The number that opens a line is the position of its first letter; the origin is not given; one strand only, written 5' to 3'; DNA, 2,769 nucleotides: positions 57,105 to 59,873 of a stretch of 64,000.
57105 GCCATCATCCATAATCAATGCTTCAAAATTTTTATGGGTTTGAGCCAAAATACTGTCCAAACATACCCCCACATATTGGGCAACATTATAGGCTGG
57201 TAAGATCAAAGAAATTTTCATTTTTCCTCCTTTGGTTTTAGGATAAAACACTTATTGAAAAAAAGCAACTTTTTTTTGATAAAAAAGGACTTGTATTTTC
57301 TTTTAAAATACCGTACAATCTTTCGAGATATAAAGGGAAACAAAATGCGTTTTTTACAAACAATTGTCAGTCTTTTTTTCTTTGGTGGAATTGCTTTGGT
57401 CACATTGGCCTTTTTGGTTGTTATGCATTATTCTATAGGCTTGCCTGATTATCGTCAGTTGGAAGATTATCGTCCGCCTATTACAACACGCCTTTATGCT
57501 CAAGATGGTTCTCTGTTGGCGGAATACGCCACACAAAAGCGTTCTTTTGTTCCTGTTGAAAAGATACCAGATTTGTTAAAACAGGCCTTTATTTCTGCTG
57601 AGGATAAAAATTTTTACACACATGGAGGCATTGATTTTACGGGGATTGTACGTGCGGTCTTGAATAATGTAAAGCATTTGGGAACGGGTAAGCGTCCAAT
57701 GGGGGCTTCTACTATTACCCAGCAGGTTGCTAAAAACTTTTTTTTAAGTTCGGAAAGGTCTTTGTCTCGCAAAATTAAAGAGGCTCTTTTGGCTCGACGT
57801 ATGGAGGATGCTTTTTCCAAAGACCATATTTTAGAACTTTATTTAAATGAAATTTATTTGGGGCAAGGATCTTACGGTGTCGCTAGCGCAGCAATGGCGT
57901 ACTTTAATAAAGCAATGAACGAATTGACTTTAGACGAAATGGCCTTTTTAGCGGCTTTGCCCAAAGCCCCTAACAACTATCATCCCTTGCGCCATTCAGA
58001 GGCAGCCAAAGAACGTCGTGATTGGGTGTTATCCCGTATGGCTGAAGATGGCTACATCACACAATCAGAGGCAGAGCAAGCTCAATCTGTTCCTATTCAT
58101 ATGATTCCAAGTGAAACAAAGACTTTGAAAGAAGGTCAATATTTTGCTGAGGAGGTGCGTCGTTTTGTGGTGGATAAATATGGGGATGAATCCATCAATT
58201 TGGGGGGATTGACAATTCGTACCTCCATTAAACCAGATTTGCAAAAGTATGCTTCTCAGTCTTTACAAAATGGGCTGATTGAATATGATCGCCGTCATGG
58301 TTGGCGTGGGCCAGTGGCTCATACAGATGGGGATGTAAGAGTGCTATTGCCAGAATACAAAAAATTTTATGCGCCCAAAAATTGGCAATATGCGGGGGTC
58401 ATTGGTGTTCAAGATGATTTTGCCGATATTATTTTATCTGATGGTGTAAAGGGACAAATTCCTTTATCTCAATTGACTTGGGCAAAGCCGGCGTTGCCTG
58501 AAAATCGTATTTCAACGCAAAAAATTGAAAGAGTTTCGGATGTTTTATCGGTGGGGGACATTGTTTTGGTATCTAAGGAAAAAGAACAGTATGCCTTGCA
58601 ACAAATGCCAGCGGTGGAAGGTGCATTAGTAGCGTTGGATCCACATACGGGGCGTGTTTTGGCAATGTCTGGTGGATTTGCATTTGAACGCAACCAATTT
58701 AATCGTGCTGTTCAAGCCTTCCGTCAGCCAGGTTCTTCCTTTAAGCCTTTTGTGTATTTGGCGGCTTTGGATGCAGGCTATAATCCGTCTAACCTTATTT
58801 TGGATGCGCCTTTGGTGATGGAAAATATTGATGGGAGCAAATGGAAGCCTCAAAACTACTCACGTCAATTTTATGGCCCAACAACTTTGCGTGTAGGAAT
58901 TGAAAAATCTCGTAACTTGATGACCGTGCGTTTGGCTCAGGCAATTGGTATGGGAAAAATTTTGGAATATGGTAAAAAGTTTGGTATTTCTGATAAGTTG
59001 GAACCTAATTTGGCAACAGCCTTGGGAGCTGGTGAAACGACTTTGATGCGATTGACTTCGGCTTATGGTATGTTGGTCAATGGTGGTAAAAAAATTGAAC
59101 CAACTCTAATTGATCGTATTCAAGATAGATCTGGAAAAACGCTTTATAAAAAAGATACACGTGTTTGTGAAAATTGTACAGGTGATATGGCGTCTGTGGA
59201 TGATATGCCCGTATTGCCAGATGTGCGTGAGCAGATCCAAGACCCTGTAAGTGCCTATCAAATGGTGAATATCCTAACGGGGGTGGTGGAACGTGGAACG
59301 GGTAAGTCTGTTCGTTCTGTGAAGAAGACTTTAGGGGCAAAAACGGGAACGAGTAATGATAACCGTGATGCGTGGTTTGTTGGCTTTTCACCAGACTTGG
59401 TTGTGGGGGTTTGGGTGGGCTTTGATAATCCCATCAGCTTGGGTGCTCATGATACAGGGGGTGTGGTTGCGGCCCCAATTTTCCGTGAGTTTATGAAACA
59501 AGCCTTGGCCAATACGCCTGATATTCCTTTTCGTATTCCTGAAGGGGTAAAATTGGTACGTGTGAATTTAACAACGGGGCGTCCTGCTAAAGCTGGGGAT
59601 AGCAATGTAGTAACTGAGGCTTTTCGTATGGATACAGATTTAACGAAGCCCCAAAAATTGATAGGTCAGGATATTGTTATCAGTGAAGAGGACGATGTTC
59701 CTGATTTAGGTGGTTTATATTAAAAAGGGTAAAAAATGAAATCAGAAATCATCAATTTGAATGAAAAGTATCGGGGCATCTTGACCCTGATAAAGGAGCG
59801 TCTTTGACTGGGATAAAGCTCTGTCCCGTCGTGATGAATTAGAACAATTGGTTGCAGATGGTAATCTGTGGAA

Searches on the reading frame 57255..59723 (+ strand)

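Call 71: search_protein_families(library=ncbifam, proteins=[window:57255-59723:+], max_evalue=1e-10)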
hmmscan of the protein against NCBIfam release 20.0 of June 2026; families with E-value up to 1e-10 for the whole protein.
window:57255-59723:+ (822 aa): 16 families
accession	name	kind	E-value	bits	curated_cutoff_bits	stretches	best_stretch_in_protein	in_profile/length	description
TIGR02074.1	PBP_1a_fam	subfamily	2.4e-187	624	508.75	1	95-752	1-534/535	PBP1A family penicillin-binding protein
NF008643.0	PRK11636.1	equivalog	7.2e-155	517.4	1263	2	60-642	30-616/850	peptidoglycan glycosyltransferase/peptidoglycan DD-transpeptidase MrcA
NF051885.1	tranpepglycosPbpC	equivalog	3.1e-146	488.5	900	2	451-762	321-605/632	multimodular transpeptidase-transglycosylase PbpC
TIGR02071.1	PBP_1b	equivalog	9e-121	404.3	717.75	2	68-345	119-396/729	penicillin-binding protein 1B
TIGR02073.1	PBP_1c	equivalog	2.6e-99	333.8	494.2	2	75-339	9-262/728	penicillin-binding protein 1C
NF007061.0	PRK09506.1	equivalog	7.3e-93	311.8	1120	2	87-343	202-458/825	bifunctional glycosyl transferase/transpeptidase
NF011423.0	PRK14850.1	equivalog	1.1e-83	282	1275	2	88-347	149-408/764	penicillin-binding protein 1b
NF038276.1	strep_PBP2A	exception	5.3e-82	276.2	1100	2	53-296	51-289/716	penicillin-binding protein PBP2A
NF038272.1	strep_PBP1A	exception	2e-73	247.8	1075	2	32-332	6-307/658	penicillin-binding protein PBP1A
NF008414.0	PRK11240.1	equivalog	1.5e-54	185.3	1121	2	81-291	46-255/774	peptidoglycan glycosyltransferase PbpC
NF038274.1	strep_PBP1B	exception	1.8e-49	168.7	1225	2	52-258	35-246/745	penicillin-binding protein PBP1B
TIGR02070.1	mono_pep_trsgly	equivalog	2.6e-43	148.1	182.65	1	95-264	54-220/224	monofunctional biosynthetic peptidoglycan transglycosylase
NF010008.0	PRK13481.1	equivalog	7.2e-43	146.8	270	1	93-277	77-264/269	glycosyltransferase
TIGR03423.1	pbp2_mrdA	equivalog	1.6e-25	89.8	455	1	445-586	239-398/593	penicillin-binding protein 2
TIGR02214.1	spoVD_pbp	equivalog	6.5e-13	47.9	688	0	589-752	401-556/636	stage V sporulation protein D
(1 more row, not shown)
